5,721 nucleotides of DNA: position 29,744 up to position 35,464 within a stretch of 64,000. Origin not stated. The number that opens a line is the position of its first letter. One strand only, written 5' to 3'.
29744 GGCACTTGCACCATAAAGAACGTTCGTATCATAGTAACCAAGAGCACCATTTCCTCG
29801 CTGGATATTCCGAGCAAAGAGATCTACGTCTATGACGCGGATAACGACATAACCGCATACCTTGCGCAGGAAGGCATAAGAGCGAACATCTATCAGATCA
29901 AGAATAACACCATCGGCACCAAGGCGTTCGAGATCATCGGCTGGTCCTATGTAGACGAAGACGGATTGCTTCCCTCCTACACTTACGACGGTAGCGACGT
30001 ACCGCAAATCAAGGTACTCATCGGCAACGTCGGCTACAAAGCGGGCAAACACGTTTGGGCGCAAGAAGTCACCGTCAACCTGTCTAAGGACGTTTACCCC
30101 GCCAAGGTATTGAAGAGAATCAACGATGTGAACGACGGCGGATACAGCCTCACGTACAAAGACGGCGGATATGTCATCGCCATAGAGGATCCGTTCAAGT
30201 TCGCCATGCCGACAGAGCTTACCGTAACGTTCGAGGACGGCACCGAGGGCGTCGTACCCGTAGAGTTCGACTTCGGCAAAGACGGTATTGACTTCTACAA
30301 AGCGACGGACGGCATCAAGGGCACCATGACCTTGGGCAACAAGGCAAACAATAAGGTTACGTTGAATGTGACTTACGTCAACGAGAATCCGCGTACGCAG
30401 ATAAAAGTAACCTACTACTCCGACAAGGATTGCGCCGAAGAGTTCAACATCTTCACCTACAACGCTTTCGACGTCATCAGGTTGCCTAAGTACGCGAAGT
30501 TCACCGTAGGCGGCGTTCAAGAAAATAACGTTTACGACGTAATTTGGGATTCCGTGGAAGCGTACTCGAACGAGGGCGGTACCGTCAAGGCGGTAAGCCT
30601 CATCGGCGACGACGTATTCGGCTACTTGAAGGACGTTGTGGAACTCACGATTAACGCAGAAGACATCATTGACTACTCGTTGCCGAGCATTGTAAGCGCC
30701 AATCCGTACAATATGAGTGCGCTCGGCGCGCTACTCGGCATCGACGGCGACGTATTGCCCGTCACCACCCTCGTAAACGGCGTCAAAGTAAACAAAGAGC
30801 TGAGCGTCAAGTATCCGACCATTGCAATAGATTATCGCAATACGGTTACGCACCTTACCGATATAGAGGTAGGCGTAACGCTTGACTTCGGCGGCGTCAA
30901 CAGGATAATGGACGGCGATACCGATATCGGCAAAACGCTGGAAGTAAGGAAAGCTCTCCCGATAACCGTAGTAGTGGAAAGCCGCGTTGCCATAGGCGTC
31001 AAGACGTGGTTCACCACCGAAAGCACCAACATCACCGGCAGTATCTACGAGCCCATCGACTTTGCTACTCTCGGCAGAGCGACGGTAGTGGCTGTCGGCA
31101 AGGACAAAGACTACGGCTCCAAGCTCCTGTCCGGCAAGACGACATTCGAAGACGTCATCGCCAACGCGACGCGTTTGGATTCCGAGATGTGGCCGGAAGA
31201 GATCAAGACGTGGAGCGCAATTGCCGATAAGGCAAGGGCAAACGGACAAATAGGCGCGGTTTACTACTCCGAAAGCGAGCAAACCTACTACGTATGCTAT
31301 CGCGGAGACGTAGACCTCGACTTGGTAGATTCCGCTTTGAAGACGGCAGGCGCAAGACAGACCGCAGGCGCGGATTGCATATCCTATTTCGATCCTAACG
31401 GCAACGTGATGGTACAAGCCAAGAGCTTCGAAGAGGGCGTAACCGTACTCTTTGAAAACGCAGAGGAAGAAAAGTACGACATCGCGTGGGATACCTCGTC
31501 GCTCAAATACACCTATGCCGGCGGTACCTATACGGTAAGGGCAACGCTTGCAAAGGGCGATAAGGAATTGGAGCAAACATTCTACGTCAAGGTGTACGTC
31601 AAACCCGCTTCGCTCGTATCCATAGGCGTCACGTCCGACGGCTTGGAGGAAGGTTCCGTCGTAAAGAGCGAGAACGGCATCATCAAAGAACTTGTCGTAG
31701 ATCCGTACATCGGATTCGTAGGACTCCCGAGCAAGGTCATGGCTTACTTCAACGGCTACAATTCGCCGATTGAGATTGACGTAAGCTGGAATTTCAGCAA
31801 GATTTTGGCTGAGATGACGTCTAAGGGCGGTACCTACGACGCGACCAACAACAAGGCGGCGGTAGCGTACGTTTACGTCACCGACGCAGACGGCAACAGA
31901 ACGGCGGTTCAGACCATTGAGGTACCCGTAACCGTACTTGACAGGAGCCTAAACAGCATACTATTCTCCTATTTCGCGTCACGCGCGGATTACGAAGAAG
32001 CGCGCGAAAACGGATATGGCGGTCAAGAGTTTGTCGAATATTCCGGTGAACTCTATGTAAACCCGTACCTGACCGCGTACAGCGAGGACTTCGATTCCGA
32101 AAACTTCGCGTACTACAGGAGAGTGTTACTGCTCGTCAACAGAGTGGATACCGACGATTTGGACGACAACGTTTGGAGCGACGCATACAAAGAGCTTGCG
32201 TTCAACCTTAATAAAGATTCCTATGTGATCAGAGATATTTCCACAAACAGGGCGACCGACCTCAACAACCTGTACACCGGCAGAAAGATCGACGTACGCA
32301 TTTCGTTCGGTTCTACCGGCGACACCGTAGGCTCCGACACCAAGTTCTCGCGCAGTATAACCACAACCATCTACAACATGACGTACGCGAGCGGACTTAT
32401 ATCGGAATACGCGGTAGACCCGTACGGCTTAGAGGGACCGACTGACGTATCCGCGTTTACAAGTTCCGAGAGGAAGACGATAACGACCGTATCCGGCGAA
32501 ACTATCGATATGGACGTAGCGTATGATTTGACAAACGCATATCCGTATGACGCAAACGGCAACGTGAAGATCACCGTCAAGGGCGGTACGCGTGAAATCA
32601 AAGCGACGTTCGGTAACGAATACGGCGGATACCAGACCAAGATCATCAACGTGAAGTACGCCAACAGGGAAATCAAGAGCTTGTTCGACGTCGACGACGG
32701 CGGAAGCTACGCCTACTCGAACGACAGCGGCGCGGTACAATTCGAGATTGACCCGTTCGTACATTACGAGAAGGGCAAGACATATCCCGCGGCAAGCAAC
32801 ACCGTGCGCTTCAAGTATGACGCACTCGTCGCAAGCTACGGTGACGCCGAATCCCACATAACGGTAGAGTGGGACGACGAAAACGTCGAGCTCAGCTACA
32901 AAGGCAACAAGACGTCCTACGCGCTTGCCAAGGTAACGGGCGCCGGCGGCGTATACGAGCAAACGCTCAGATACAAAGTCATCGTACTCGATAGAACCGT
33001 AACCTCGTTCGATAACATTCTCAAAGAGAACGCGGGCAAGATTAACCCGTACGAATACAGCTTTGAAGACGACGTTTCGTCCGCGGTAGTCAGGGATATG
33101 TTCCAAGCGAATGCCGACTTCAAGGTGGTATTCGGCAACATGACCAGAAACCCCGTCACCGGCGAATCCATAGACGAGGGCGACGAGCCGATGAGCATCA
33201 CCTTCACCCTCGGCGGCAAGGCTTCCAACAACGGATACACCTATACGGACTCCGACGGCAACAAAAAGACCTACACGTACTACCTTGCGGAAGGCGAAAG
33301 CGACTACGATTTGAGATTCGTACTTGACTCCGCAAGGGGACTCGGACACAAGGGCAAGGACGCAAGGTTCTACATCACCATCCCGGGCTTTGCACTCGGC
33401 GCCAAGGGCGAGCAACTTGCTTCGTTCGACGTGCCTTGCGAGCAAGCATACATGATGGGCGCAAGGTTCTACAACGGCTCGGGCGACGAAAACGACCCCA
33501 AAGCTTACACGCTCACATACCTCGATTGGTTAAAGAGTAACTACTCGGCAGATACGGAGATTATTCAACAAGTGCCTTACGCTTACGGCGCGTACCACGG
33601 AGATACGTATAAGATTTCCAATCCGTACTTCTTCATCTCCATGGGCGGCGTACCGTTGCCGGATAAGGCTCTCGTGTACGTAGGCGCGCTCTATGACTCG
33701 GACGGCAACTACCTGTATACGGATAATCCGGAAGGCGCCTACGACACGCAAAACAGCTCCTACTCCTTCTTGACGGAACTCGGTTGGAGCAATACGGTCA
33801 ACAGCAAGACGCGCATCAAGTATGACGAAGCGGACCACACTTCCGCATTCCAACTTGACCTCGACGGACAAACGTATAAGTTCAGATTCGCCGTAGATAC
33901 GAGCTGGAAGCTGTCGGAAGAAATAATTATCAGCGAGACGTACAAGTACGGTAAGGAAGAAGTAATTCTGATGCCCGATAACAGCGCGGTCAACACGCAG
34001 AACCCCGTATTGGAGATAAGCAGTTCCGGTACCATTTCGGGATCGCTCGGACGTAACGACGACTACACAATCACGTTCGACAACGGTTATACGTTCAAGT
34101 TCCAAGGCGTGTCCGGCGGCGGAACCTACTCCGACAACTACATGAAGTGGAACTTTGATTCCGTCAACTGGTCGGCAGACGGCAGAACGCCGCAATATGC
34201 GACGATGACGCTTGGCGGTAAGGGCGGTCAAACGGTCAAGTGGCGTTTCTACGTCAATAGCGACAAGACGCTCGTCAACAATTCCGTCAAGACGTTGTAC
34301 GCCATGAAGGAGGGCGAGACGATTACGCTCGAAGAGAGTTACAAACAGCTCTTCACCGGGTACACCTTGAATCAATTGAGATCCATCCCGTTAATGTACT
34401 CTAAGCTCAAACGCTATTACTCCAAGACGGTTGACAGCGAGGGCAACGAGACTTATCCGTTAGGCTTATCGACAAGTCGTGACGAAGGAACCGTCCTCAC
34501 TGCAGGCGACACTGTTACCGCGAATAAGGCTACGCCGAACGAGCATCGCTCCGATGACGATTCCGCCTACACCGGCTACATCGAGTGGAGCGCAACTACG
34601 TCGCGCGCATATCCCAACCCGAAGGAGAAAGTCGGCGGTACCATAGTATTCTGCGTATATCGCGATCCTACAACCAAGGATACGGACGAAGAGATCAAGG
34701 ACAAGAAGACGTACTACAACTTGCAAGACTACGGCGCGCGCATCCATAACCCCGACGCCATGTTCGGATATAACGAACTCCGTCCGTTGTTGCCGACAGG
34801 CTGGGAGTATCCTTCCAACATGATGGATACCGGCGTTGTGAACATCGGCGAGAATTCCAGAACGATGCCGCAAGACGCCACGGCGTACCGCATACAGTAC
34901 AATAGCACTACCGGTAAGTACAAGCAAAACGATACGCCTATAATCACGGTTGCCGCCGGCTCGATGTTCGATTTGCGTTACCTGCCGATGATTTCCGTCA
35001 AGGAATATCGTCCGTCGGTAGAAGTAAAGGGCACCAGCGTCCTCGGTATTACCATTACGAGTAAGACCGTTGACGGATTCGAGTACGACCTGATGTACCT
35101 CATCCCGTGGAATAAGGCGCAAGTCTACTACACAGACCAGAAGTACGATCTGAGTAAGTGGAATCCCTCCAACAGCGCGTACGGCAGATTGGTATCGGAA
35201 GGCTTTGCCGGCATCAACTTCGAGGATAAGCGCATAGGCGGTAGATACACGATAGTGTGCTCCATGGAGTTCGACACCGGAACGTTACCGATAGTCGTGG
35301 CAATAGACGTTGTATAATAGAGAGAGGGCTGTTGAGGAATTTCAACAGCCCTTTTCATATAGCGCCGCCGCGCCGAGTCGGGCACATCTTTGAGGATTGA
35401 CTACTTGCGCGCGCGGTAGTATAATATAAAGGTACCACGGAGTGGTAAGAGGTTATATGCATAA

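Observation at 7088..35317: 28.2 kb uninterrupted ORF encoding a ~9,409 aa lipoprotein of unassignable family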

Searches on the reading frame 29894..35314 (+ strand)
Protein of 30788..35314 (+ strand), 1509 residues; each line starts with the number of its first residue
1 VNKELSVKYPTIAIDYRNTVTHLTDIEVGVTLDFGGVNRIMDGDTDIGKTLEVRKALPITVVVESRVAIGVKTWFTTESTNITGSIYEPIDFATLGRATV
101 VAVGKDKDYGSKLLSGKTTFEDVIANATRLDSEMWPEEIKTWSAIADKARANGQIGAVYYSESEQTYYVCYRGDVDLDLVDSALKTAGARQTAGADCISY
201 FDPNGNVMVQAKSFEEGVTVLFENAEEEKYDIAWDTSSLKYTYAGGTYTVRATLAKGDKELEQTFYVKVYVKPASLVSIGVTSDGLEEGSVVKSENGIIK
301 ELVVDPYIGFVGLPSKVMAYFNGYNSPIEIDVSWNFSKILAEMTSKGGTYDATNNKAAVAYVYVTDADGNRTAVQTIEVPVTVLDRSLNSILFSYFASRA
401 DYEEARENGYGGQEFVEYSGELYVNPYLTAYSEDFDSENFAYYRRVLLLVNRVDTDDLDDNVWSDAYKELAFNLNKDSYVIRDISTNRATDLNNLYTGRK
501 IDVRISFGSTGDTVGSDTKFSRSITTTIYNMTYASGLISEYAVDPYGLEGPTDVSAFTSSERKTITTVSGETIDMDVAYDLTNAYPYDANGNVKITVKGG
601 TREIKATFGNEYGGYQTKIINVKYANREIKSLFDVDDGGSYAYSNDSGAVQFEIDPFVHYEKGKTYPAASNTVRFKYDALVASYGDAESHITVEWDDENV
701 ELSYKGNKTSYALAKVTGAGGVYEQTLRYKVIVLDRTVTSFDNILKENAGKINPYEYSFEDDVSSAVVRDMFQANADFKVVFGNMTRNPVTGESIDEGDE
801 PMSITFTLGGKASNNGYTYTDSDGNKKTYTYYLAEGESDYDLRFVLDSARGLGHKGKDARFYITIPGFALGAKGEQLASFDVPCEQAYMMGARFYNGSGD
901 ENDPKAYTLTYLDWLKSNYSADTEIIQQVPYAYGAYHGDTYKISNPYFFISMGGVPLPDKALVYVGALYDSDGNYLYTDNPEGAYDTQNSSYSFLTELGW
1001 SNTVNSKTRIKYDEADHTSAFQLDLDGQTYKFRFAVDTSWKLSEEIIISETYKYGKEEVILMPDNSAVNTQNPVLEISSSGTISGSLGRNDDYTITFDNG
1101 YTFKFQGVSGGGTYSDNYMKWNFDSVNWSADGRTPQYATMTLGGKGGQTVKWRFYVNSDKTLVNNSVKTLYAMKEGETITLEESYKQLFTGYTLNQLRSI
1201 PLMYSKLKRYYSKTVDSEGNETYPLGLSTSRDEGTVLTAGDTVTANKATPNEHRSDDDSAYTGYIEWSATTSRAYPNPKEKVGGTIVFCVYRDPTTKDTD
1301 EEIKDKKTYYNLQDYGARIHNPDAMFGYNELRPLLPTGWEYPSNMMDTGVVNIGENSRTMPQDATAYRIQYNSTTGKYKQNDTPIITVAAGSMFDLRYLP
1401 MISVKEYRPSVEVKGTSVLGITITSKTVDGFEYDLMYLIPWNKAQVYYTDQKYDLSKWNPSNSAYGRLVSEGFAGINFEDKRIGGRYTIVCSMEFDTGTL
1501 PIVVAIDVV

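Call 23: find_homologous_proteins(query=window:30788-35314:+)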
Query window:30788-35314:+ (1509 aa): 2 proteins with E <= 0.001 among 8000 candidates.
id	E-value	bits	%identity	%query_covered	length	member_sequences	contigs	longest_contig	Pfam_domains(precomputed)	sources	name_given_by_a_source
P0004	0.0e+0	1376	48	100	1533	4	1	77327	-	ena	-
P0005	0.0e+0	1327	47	95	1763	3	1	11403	-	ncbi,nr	ncbi:MAG: hypothetical protein IKB56_07140, partial [Clostridia bacterium]|nr:hypothetical protein [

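Call 25: find_encoding_contigs(protein=P0004, flank=10000)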
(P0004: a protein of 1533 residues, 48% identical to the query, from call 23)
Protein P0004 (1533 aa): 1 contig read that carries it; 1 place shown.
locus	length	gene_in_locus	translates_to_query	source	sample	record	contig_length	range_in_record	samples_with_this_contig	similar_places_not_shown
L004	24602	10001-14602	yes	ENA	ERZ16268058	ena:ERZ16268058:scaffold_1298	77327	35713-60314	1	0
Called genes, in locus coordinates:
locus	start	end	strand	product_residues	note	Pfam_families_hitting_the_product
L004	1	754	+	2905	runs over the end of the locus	-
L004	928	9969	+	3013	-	PF13620:CarboxypepD_reg (weak), PF17210:SdrD_B (faint), PF17802:SpaA (faint), PF22904:NOMO1-like_2nd (faint), PF24025:Ig_DR_A0283-like (faint), PF13620:CarboxypepD_reg, PF13715:CarbopepD_reg_2 (weak)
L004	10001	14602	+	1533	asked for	-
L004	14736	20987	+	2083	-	PF02368:Big_2 (faint), PF05547:Peptidase_M6 (weak), PF07523:Big_3 (faint), PF25390:WD40_RLD, PF13540:RCC1_2 (weak), PF25390:WD40_RLD, PF13540:RCC1_2, PF00404:Dockerin_1 (weak)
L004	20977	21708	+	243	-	-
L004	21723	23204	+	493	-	PF02838:Glyco_hydro_20b, PF00728:Glyco_hydro_20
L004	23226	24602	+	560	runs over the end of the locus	-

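Call 26: find_encoding_contigs(protein=P0005, flank=10000)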
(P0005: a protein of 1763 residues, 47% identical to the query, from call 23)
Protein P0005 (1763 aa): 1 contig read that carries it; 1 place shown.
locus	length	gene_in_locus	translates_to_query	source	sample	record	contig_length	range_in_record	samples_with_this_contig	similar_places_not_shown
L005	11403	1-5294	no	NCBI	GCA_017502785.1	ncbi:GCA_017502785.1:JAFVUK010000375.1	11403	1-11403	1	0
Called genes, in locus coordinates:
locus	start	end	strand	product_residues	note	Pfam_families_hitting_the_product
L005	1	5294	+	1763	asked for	?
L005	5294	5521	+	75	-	-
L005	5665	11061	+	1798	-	PF05547:Peptidase_M6 (weak), PF25390:WD40_RLD, PF13540:RCC1_2, PF02368:Big_2 (faint)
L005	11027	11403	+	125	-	PF07523:Big_3 (weak)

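Call 88: search_solved_structures(query=A5, max_evalue=10)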
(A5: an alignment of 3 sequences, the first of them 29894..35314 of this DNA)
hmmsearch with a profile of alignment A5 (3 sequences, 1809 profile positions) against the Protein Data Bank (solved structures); distinct sequences matched with E-value up to 10: 0.

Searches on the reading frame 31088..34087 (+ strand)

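Call 5: search_protein_families(library=pfam, max_evalue=0.01, proteins=[window:31088-34087:+])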
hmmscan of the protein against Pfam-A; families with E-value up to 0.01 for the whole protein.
window:31088-34087:+ (1000 aa): 1 family
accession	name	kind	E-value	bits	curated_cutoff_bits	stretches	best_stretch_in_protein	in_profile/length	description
PF07532.17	Big_4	-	3.4e-05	23.7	22.1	0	118-155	20-57/59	Bacterial Ig-like domain (group 4)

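Call 20: search_protein_families(library=ncbifam, max_evalue=0.01, proteins=[window:31088-34087:+])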
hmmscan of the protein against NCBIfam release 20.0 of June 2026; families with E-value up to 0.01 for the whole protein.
window:31088-34087:+ (1000 aa): 0 families

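Call 89: search_protein_families(library=phrogs, max_evalue=0.001, proteins=[window:31088-34087:+])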
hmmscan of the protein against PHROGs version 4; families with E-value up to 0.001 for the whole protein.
window:31088-34087:+ (1000 aa): 0 families

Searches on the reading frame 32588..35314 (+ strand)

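Call 69: search_protein_families(library=pfam, max_evalue=1, proteins=[window:32588-35314:+])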
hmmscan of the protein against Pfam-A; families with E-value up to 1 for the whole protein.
window:32588-35314:+ (909 aa): 1 family
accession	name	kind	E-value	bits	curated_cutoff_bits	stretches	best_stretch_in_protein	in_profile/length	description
PF16561.11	AMPK1_CBM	-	0.02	15.5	26.8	1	408-446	25-63/85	Glycogen recognition site of AMP-activated protein kinase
